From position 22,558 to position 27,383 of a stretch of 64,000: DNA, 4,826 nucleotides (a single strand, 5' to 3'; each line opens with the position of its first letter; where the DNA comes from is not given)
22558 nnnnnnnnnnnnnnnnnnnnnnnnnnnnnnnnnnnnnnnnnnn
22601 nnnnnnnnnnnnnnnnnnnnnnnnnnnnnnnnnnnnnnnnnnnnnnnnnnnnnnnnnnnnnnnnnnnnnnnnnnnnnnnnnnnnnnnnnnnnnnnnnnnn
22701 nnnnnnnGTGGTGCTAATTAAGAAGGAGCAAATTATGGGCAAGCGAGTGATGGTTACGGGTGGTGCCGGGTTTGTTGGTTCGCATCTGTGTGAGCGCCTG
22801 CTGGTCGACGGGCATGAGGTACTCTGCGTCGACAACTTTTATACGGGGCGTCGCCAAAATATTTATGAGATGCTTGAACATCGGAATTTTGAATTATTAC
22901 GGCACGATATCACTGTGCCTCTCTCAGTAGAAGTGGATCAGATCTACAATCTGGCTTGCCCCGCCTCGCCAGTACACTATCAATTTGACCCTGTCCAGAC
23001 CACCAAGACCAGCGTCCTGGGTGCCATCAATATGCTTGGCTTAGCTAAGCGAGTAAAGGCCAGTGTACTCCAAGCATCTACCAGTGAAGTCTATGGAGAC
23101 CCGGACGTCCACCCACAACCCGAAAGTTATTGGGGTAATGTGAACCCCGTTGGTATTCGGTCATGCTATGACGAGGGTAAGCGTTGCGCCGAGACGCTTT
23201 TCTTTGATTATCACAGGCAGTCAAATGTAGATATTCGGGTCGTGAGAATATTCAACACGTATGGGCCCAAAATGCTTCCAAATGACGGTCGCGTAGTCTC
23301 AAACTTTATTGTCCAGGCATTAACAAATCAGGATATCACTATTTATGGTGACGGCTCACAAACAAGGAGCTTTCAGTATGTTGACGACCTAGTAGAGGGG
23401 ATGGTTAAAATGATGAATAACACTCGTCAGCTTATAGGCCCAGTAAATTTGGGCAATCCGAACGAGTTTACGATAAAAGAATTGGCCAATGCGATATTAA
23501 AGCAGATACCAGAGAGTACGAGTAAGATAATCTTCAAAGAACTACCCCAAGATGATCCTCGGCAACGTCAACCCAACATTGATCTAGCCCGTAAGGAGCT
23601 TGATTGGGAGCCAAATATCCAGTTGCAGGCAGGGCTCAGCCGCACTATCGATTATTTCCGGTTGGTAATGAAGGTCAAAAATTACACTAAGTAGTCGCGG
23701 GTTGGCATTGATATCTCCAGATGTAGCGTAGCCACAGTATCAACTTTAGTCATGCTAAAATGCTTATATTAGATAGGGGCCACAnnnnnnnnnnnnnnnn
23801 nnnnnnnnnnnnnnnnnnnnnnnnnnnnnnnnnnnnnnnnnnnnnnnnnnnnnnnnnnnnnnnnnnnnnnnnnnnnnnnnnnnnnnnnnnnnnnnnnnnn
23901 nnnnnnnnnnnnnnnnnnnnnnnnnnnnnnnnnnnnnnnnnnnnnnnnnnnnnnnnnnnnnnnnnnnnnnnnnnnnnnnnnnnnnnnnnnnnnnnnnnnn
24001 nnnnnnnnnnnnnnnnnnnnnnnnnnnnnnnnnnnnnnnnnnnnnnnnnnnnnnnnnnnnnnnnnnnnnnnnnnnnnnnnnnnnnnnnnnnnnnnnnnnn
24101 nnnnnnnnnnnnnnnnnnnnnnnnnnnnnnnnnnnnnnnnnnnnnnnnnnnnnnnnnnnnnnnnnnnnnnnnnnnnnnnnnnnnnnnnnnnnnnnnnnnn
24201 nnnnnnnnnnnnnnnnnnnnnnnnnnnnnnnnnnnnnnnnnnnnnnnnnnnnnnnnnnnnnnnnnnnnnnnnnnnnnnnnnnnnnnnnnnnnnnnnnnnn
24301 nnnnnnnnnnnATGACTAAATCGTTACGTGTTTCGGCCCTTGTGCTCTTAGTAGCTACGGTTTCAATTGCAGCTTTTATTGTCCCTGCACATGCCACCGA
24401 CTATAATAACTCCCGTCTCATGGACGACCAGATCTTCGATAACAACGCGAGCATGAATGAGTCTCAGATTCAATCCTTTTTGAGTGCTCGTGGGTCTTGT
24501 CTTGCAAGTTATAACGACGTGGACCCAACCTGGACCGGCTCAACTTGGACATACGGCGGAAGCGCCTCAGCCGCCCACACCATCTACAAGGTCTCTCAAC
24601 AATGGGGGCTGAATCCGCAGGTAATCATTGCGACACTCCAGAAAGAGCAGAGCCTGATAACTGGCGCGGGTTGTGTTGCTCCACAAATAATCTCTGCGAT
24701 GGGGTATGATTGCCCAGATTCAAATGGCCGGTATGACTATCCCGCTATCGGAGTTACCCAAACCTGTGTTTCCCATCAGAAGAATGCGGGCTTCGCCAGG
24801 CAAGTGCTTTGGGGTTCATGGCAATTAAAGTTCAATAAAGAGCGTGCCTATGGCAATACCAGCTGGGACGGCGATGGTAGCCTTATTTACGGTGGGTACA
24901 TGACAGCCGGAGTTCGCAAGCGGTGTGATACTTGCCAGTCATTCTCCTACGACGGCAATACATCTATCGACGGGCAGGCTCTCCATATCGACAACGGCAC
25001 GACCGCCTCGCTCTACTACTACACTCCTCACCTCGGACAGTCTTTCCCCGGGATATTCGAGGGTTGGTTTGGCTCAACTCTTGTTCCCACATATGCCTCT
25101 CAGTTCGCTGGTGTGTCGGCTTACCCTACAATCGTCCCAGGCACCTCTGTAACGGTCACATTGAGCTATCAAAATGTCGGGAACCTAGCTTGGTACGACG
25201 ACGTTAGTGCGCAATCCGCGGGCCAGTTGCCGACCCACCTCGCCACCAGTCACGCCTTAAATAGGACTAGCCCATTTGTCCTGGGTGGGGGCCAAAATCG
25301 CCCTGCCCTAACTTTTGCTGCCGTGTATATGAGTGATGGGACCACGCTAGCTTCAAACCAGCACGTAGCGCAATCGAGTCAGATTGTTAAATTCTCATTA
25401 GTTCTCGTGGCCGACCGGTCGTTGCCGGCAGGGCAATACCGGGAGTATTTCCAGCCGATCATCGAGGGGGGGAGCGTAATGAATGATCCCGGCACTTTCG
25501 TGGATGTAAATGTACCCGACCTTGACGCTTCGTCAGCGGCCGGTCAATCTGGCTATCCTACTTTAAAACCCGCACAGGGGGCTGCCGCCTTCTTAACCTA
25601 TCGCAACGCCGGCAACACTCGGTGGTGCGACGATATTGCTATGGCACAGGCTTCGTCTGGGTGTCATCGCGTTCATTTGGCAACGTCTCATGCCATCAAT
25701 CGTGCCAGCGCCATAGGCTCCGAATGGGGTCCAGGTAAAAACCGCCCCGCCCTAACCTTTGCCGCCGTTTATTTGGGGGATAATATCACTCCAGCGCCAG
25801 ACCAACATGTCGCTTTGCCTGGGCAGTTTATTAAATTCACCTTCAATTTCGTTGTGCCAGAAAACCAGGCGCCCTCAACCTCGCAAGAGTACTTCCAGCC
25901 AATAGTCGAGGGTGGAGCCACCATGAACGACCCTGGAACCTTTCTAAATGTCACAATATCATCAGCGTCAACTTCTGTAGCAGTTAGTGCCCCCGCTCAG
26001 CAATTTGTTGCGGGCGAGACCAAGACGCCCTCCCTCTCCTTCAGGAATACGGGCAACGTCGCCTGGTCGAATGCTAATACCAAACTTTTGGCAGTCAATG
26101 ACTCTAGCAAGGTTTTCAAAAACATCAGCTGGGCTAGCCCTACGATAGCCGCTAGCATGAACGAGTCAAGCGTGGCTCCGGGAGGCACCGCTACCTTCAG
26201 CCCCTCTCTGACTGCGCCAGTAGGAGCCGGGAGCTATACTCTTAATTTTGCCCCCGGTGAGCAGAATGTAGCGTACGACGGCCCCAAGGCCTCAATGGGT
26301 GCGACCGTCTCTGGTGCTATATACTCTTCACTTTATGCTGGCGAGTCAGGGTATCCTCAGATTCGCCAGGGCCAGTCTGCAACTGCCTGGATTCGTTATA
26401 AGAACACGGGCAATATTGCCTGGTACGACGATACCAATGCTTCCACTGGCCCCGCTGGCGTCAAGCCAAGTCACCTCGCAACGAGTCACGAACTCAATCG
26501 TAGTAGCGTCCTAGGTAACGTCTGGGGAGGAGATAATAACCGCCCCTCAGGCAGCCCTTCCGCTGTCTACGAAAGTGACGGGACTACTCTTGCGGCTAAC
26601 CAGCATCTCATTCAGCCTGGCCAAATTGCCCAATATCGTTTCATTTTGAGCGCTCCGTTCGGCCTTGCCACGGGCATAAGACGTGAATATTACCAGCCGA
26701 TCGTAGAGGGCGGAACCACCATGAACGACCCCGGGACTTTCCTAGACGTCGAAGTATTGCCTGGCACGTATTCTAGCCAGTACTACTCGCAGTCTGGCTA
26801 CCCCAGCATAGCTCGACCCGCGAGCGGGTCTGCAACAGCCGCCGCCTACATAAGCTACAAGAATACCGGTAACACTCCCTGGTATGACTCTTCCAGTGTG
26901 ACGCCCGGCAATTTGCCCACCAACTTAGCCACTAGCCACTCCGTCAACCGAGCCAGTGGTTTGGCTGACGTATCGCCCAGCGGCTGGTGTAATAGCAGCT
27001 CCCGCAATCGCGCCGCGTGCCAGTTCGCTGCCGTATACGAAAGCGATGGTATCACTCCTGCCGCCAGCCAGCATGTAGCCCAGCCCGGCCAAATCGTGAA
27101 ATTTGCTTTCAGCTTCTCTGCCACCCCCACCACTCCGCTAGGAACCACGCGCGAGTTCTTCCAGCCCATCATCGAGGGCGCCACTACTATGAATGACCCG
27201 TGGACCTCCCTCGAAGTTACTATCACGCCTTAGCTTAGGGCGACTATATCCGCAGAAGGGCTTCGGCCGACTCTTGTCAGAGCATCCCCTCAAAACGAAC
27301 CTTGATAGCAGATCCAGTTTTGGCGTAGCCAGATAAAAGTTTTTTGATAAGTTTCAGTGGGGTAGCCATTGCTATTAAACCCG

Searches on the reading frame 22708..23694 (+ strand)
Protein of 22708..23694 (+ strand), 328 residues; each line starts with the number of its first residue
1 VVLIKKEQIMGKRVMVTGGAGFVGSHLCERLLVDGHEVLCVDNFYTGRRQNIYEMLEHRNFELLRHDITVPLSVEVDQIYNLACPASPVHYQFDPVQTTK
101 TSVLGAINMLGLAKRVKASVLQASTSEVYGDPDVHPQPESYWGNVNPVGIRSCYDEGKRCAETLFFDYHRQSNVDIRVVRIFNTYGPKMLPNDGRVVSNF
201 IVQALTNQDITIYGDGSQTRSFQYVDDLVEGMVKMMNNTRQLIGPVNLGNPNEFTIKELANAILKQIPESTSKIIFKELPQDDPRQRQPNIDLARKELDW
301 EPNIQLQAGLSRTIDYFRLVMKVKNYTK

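Call 22: search_protein_families(library=pfam, proteins=[window:22708-23694:+], max_evalue=0.001)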
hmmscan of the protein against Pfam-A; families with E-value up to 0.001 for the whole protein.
window:22708-23694:+ (328 aa): 6 families
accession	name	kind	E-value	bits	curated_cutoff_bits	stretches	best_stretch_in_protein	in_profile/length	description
PF16363.11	GDP_Man_Dehyd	-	3.1e-51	175.3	27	1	15-312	1-331/332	GDP-mannose 4,6 dehydratase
PF01370.27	Epimerase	-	3.5e-47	161.3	20.9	1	14-241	1-230/240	NAD dependent epimerase/dehydratase family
PF07993.18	NAD_binding_4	-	5.9e-09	35.9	20.1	1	72-186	85-209/258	Male sterility protein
PF04321.23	RmlD_sub_bind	-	1.5e-07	31.2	27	1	13-289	2-256/287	RmlD substrate binding domain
PF01073.25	3Beta_HSD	-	1e-05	25.1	22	1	15-230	1-223/280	3-beta hydroxysteroid dehydrogenase/isomerase family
PF02719.21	Polysacc_synt_2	-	3.2e-05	23.7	20.2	0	14-56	1-43/293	Polysaccharide biosynthesis protein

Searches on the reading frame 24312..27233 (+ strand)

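Call 22: search_protein_families(library=pfam, proteins=[window:24312-27233:+], max_evalue=0.001)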
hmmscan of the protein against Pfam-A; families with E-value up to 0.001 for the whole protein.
window:24312-27233:+ (973 aa): 1 family
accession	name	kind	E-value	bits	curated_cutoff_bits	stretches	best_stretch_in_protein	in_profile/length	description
PF16158.11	N_BRCA1_IG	-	3.6e-08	34.4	28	1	565-646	8-88/108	Ig-like domain from next to BRCA1 gene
